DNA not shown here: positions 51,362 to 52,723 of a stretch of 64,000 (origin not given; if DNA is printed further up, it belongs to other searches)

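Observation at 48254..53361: Five-gene hybrid heterodisulfide-reductase-like operon: sHdr-style hdrC-hdrB-short hdrA plus a ferredoxin and a membrane HdrE/HdrD fusion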

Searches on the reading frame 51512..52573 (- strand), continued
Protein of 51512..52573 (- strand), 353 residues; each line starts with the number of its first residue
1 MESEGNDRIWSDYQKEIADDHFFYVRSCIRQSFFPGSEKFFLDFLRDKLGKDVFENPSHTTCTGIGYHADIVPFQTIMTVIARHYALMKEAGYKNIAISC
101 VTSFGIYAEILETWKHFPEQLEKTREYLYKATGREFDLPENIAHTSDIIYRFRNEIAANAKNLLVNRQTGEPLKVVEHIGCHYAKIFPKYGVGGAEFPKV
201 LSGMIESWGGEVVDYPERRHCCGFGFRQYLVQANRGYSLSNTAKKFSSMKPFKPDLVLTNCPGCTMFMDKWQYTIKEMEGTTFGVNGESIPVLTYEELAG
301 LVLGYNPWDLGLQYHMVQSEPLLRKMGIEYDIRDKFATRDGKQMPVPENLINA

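Call 65: find_related_loci(query=A2, collection=genome_contigs, flank=9000)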
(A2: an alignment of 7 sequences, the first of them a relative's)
Query A2 (627 aa) in genome_contigs; peptide patterns used: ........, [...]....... (x = any residue, [..] = any of these).
599 stretches matched a pattern (row limit reached: there are more); 591 encode a relative of the query (tblastn E <= 1e-3); the best 80 are kept; 80 distinct loci.
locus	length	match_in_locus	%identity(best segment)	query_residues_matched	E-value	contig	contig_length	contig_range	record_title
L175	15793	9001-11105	74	1-627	0e+0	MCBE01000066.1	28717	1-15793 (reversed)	Candidatus Altiarchaeales archaeon WOR_SM1_SCG NODE_15_length_28717_cov_132.075_ID_21, whole genome shotgun sequence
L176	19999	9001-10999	43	7-626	7e-152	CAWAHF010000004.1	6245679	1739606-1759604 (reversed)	MAG: uncultured Bacteroidales bacterium isolate MFD02416.bin.1.317 genome assembly, contig: contig_49773, whole genome s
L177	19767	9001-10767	41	7-627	1e-150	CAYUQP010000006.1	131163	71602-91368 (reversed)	MAG TPA_asm: uncultured Bacteroidales bacterium isolate binchicken_co115_320 genome assembly, contig: NODE_225_length_13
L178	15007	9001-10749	41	7-627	3e-150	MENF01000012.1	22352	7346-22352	MAG: Bacteroidetes bacterium GWA2_32_17 gwa2_scaffold_10856, whole genome shotgun sequence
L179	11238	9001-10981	42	7-626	1e-149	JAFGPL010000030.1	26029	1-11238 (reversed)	MAG: Bacteroidales bacterium isolate Zod_Metabat.688 k87_1319103, whole genome shotgun sequence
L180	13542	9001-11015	42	7-625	2e-149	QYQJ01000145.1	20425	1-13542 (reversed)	MAG: Bacteroidetes bacterium isolate PowLak16_MAG5 c_000000041357, whole genome shotgun sequence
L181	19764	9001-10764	43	7-627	3e-154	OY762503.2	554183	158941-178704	MAG: Bacteroidales bacterium isolate 880eb77f-9e96-4161-ad76-3daa2caaf06e genome assembly, chromosome: 1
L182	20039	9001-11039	41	7-627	1e-147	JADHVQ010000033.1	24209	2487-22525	MAG: Bacteroidales bacterium isolate BS750m-G5 BS-750m-C2871, whole genome shotgun sequence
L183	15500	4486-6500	41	2-625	3e-147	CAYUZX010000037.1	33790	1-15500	MAG TPA_asm: uncultured Prolixibacteraceae bacterium isolate SRP178699_co1_420 genome assembly, contig: NODE_1310_length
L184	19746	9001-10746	42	7-625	2e-147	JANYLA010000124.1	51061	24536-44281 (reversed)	MAG: Bacteroidales bacterium isolate GL140_5_metabinner_76 GL140_5_k141_2190082, whole genome shotgun sequence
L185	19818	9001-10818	43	7-627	5e-147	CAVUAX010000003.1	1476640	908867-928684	MAG: uncultured Bacteroidales bacterium isolate MFD05684.bin.2.65 genome assembly, contig: contig_41804, whole genome sh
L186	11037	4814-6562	39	7-627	5e-146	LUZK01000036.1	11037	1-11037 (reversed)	MAG: Bacteroidales bacterium Bact_19 Bact_19_contig_2710, whole genome shotgun sequence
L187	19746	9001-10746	40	7-627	7e-146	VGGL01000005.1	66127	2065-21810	MAG: Bacteroidetes bacterium isolate K_DeepCast_150m_m2_049 K_DeepCast_150m_m2_049_Ga0194126_10000494, whole genome shot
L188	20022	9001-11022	38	7-627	1e-145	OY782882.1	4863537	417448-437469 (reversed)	MAG: Bacteroidales bacterium isolate 57984f20-7b8f-4c7b-84b7-4034ea6f78da genome assembly, chromosome: 1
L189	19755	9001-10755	40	4-627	2e-145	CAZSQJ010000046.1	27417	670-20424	MAG TPA_asm: uncultured Bacteroidales bacterium isolate binchicken_co22_40 genome assembly, contig: NODE_1853_length_274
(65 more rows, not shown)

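Call 70: find_related_loci(query=P0126, collection=genome_contigs, flank=10000)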
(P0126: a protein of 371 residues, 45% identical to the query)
Query P0126 (371 aa) in genome_contigs; peptide patterns used: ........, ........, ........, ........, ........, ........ (x = any residue, [..] = any of these).
89 stretches matched a pattern; 56 encode a relative of the query (tblastn E <= 1e-3); 56 distinct loci.
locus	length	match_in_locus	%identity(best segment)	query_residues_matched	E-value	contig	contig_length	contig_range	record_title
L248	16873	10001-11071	82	12-366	0e+0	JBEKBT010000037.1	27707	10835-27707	MAG: Acidimicrobiales bacterium isolate SPRUCE 142 SPRUCE_142_37, whole genome shotgun sequence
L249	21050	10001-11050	82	3-353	0e+0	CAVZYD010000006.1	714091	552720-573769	MAG: uncultured Acidimicrobiaceae bacterium isolate MFD01828.bin.2.85 genome assembly, contig: contig_13671, whole genom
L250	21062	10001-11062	81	11-366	0e+0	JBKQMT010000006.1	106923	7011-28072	MAG: Acidimicrobiales bacterium isolate LABRr1A1B1C__bin_78 LABRr1A1B1C_000000012711, whole genome shotgun sequence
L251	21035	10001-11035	81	7-353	0e+0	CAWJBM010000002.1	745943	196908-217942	MAG: uncultured Acidimicrobiaceae bacterium isolate MFD04492.bin.1.127 genome assembly, contig: contig_8096, whole genom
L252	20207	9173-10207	81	7-353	0e+0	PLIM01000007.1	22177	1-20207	MAG: Acidimicrobiaceae bacterium isolate bog_560 73.20110800_S1D.17_contig_849, whole genome shotgun sequence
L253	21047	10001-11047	78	3-353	0e+0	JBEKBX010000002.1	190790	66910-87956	MAG: Acidimicrobiales bacterium isolate SPRUCE 146 SPRUCE_146_2, whole genome shotgun sequence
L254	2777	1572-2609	80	6-353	0e+0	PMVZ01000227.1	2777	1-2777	MAG: Acidimicrobiaceae bacterium isolate bog_528 73.20110700_S2D.47_contig_34134, whole genome shotgun sequence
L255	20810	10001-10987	83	25-353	0e+0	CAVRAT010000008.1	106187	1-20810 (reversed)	MAG: uncultured Acidimicrobiaceae bacterium isolate MFD04492.bin.2.85 genome assembly, contig: contig_7829, whole genome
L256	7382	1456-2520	77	5-364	0e+0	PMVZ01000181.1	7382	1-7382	MAG: Acidimicrobiaceae bacterium isolate bog_528 73.20110700_S2D.47_contig_39901, whole genome shotgun sequence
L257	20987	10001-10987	81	25-353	0e+0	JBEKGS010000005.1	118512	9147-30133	MAG: Acidimicrobiales bacterium isolate SPRUCE 259 SPRUCE_259_5, whole genome shotgun sequence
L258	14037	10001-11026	79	25-366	0e+0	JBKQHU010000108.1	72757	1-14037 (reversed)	MAG: Acidimicrobiales bacterium isolate BAr1A1B1C__bin_122 BAr1A1B1C_000000229496, whole genome shotgun sequence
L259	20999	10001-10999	80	21-353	0e+0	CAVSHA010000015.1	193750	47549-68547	MAG: uncultured Acidimicrobiaceae bacterium isolate MFD01476.bin.2.29 genome assembly, contig: contig_17017, whole genom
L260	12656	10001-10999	81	21-353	0e+0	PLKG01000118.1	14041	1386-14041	MAG: Acidimicrobiaceae bacterium isolate bog_808 73.20120800_S1D.7_contig_7507, whole genome shotgun sequence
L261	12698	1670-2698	81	3-353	0e+0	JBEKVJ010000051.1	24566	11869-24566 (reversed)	MAG: Acidimicrobiales bacterium isolate SPRUCE 601 SPRUCE_601_51, whole genome shotgun sequence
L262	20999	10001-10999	79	21-353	0e+0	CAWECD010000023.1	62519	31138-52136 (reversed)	MAG: uncultured Acidimicrobiaceae bacterium isolate MFD04492.bin.2.88 genome assembly, contig: contig_8423, whole genome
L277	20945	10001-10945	64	33-346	2e-142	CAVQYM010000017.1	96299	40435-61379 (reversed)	MAG: uncultured Acidobacteriota bacterium isolate MFD03726.bin.2.19 genome assembly, contig: contig_13239, whole genome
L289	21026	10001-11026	56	29-369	2e-128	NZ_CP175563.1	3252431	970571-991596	Syntrophus buswellii strain DM-2 chromosome, complete genome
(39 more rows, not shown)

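Call 74: search_protein_families(library=pfam, proteins=[L289:5537-6700:+, L289:6719-8326:+, L289:8896-9957:+, L289:12120-13388:+, L289:13385-14209:+, L289:14263-14865:+, L289:14889-16028:+, L289:16266-17063:+, L249:7759-9990:+, L249:12396-12872:+], max_evalue=0.0001)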
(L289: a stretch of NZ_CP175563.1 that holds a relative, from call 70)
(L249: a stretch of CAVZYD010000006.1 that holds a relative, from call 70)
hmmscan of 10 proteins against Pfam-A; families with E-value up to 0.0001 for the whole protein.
L289:5537-6700:+ (387 aa): 3 families
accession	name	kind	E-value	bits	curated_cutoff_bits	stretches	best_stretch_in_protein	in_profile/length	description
PF01041.23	DegT_DnrJ_EryC1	-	8.3e-108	361.2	19.8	1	15-384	5-359/360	DegT/DnrJ/EryC1/StrS aminotransferase family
PF01212.27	Beta_elim_lyase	-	4.7e-08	33.1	27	1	25-124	23-123/288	Beta-eliminating lyase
PF00155.27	Aminotran_1_2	-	7.3e-08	32.4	19.7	1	36-127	44-145/361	Aminotransferase class I and II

L289:6719-8326:+ (535 aa): 6 families
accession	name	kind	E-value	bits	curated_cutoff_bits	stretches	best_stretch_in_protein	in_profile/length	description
PF01408.29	GFO_IDH_MocA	-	5.9e-25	88.7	24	1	4-120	2-120/120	Oxidoreductase family, NAD-binding Rossmann fold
PF00132.30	Hexapep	-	1.1e-17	63.4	27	1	354-388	1-35/36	Bacterial transferase hexapeptide (six repeats)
PF22725.1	GFO_IDH_MocA_C3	-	1.3e-13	51.5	27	1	129-237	2-123/124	GFO/IDH/MocA C-terminal domain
PF02894.22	GFO_IDH_MocA_C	-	2.6e-08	34.4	22.9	1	132-326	1-215/218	Oxidoreductase family, C-terminal alpha/beta domain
PF25084.1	LbH_EIF2B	-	1.8e-07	31.5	54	1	346-409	13-74/105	EIF2B subunit epsilon LbH domain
PF14602.12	Hexapep_2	-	7.9e-06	25.9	27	1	373-406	2-33/34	Hexapeptide repeat of succinyl-transferase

L289:8896-9957:+ (353 aa): 4 families
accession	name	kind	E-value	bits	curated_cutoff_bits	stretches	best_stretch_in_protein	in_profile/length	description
PF13183.11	Fer4_8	-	2e-10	41.5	27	1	147-210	2-67/68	4Fe-4S dicluster domain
PF13534.11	Fer4_17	-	7.3e-09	36.5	22.2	1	149-210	1-59/61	4Fe-4S dicluster domain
PF13187.11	Fer4_9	-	6.2e-08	33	27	1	150-210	2-50/52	4Fe-4S dicluster domain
PF13237.11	Fer4_10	-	1.6e-06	28.4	25.5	1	148-208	7-53/53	4Fe-4S dicluster domain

L289:12120-13388:+ (422 aa): 8 families
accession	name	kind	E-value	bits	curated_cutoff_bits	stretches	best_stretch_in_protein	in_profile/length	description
PF02754.22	CCG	-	3.2e-34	117.3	20.6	2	307-394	1-84/85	Cysteine-rich domain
PF13183.11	Fer4_8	-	1.4e-11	45.2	27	1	54-116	2-68/68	4Fe-4S dicluster domain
PF13534.11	Fer4_17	-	7.6e-09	36.4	22.2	1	56-116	1-60/61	4Fe-4S dicluster domain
PF13187.11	Fer4_9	-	7.5e-08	32.7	27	1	56-115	1-50/52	4Fe-4S dicluster domain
PF12838.12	Fer4_7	-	3e-06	28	27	1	56-116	1-52/52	4Fe-4S dicluster domain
PF12797.12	Fer4_2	-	1.6e-05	25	24.5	0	52-68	5-21/22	4Fe-4S binding domain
PF13237.11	Fer4_10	-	4.2e-05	23.8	25.5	0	52-113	4-53/53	4Fe-4S dicluster domain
PF12837.12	Fer4_6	-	7.4e-05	23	25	0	54-69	6-21/24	4Fe-4S binding domain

L289:13385-14209:+ (274 aa): 1 family
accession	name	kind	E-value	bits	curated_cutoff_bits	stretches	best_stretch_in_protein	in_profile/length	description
PF04909.20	Amidohydro_2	-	1.3e-28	101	26.4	1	62-262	58-282/289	Amidohydrolase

L289:14263-14865:+ (200 aa): 2 families
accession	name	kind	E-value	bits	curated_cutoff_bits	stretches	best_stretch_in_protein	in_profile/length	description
PF00132.30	Hexapep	-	4.5e-13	48.7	27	1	22-48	5-31/36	Bacterial transferase hexapeptide (six repeats)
PF25084.1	LbH_EIF2B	-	1.1e-09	38.7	54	1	4-97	13-103/105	EIF2B subunit epsilon LbH domain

L289:14889-16028:+ (379 aa): 2 families
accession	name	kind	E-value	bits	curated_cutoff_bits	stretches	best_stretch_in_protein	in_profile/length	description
PF00583.31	Acetyltransf_1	-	1.9e-06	28.6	20.7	0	232-328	20-116/116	Acetyltransferase (GNAT) family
PF13527.13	Acetyltransf_9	-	3.1e-06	27.6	25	1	5-99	2-90/127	Acetyltransferase (GNAT) domain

L289:16266-17063:+ (265 aa): 1 family
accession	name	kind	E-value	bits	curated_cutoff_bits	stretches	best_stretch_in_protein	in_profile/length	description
PF05598.16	DUF772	-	2.8e-24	85.4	23.1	1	79-152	1-73/74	Transposase domain (DUF772)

L249:7759-9990:+ (743 aa): 7 families
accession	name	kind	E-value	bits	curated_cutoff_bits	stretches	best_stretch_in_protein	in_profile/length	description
PF13183.11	Fer4_8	-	6.4e-19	68.7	27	2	536-600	2-67/68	4Fe-4S dicluster domain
PF13534.11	Fer4_17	-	1.6e-13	51.4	22.2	2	57-115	1-59/61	4Fe-4S dicluster domain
PF13187.11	Fer4_9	-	5e-12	46.1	27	2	58-116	2-51/52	4Fe-4S dicluster domain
PF13237.11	Fer4_10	-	7.9e-12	45.4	25.5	1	536-598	6-53/53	4Fe-4S dicluster domain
PF12838.12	Fer4_7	-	6.9e-09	36.5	27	1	58-116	2-52/52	4Fe-4S dicluster domain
PF14697.11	Fer4_21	-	3.4e-06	27.5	35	0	56-113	6-52/59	4Fe-4S dicluster domain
PF13484.11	Fer4_16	-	1.9e-05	25.8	30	1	539-600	2-66/66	4Fe-4S double cluster binding domain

L249:12396-12872:+ (158 aa): 0 families

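Call 78: search_protein_families(library=pfam, proteins=[L277:7698-8933:+, L277:8930-9952:+, L277:12134-13660:+, L277:13688-16540:+, L277:17628-19166:+], max_evalue=0.001)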
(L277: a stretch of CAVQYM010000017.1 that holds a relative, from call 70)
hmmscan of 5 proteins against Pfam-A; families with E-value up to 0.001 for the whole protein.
L277:7698-8933:+ (411 aa): 6 families
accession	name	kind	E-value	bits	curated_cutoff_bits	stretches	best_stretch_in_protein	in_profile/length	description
PF13183.11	Fer4_8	-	1e-07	32.8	27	1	54-113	3-67/68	4Fe-4S dicluster domain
PF13534.11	Fer4_17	-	2.2e-07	31.7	22.2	1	55-113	1-59/61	4Fe-4S dicluster domain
PF02665.19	Nitrate_red_gam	-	4.2e-07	30.2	22.9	0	292-394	89-212/217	Nitrate reductase gamma subunit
PF13187.11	Fer4_9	-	2.7e-06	27.7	27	1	56-113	2-50/52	4Fe-4S dicluster domain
PF12838.12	Fer4_7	-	1.2e-05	26.1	27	1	56-114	2-52/52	4Fe-4S dicluster domain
PF13237.11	Fer4_10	-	2.5e-05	24.5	25.5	0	99-126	8-37/53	4Fe-4S dicluster domain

L277:8930-9952:+ (340 aa): 4 families
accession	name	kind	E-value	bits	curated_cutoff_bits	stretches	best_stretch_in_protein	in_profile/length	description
PF13183.11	Fer4_8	-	1.5e-09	38.7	27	1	133-197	2-67/68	4Fe-4S dicluster domain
PF13534.11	Fer4_17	-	1.7e-07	32.1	22.2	1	136-196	2-58/61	4Fe-4S dicluster domain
PF13187.11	Fer4_9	-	2.8e-06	27.7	27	1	136-197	2-50/52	4Fe-4S dicluster domain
PF13237.11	Fer4_10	-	1.6e-05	25.2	25.5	1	133-195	6-53/53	4Fe-4S dicluster domain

L277:12134-13660:+ (508 aa): 12 families
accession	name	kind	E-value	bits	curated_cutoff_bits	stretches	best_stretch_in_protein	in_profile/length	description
PF13247.11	Fer4_11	-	6.4e-22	78.1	26.2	1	51-144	4-99/100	4Fe-4S dicluster domain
PF03916.19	NrfD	-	9.2e-22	78.5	25.8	1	233-505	10-311/313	Polysulphide reductase, NrfD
PF13187.11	Fer4_9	-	5.1e-12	46.1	27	2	11-73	1-51/52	4Fe-4S dicluster domain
PF12838.12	Fer4_7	-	1e-11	45.6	27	2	11-73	1-52/52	4Fe-4S dicluster domain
PF12837.12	Fer4_6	-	2e-11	43.7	25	1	81-104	1-24/24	4Fe-4S binding domain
PF00037.32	Fer4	-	7.5e-11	41.8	21.1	1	85-105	4-24/24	4Fe-4S binding domain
PF13237.11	Fer4_10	-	8.9e-11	42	25.5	2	84-136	4-53/53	4Fe-4S dicluster domain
PF12797.12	Fer4_2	-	1.8e-08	34.2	24.5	2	5-23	3-21/22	4Fe-4S binding domain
PF13484.11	Fer4_16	-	8.1e-06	27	30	0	88-116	1-29/66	4Fe-4S double cluster binding domain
PF12798.12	Fer4_3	-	2.7e-05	25.1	27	0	89-103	1-15/15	4Fe-4S binding domain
PF25160.1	LdpA_Fe-S-bd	-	8.5e-05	22.7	27.6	1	59-105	4-44/49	LdpA Fe-S cluster-binding domain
PF14697.11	Fer4_21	-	0.00013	22.5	35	0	87-139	6-56/59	4Fe-4S dicluster domain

L277:13688-16540:+ (950 aa): 3 families
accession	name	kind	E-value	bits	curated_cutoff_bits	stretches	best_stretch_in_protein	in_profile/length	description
PF00384.28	Molybdopterin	-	3.4e-16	59.7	24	1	98-500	1-323/353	Molybdopterin oxidoreductase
PF01568.27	Molydop_binding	-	1e-12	48.5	26.8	1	738-826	12-98/110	Molydopterin dinucleotide binding domain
PF04879.21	Molybdop_Fe4S4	-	2.3e-12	47.1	22.7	1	41-94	3-54/55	Molybdopterin oxidoreductase Fe4S4 domain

L277:17628-19166:+ (512 aa): 2 families
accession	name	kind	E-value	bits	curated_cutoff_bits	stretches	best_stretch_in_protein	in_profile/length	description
PF07478.18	Dala_Dala_lig_C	-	3e-14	53.5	24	1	136-290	31-177/204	D-ala D-ala ligase C-terminus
PF00856.33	SET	-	1.2e-11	45.4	22.4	1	343-442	1-104/105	SET domain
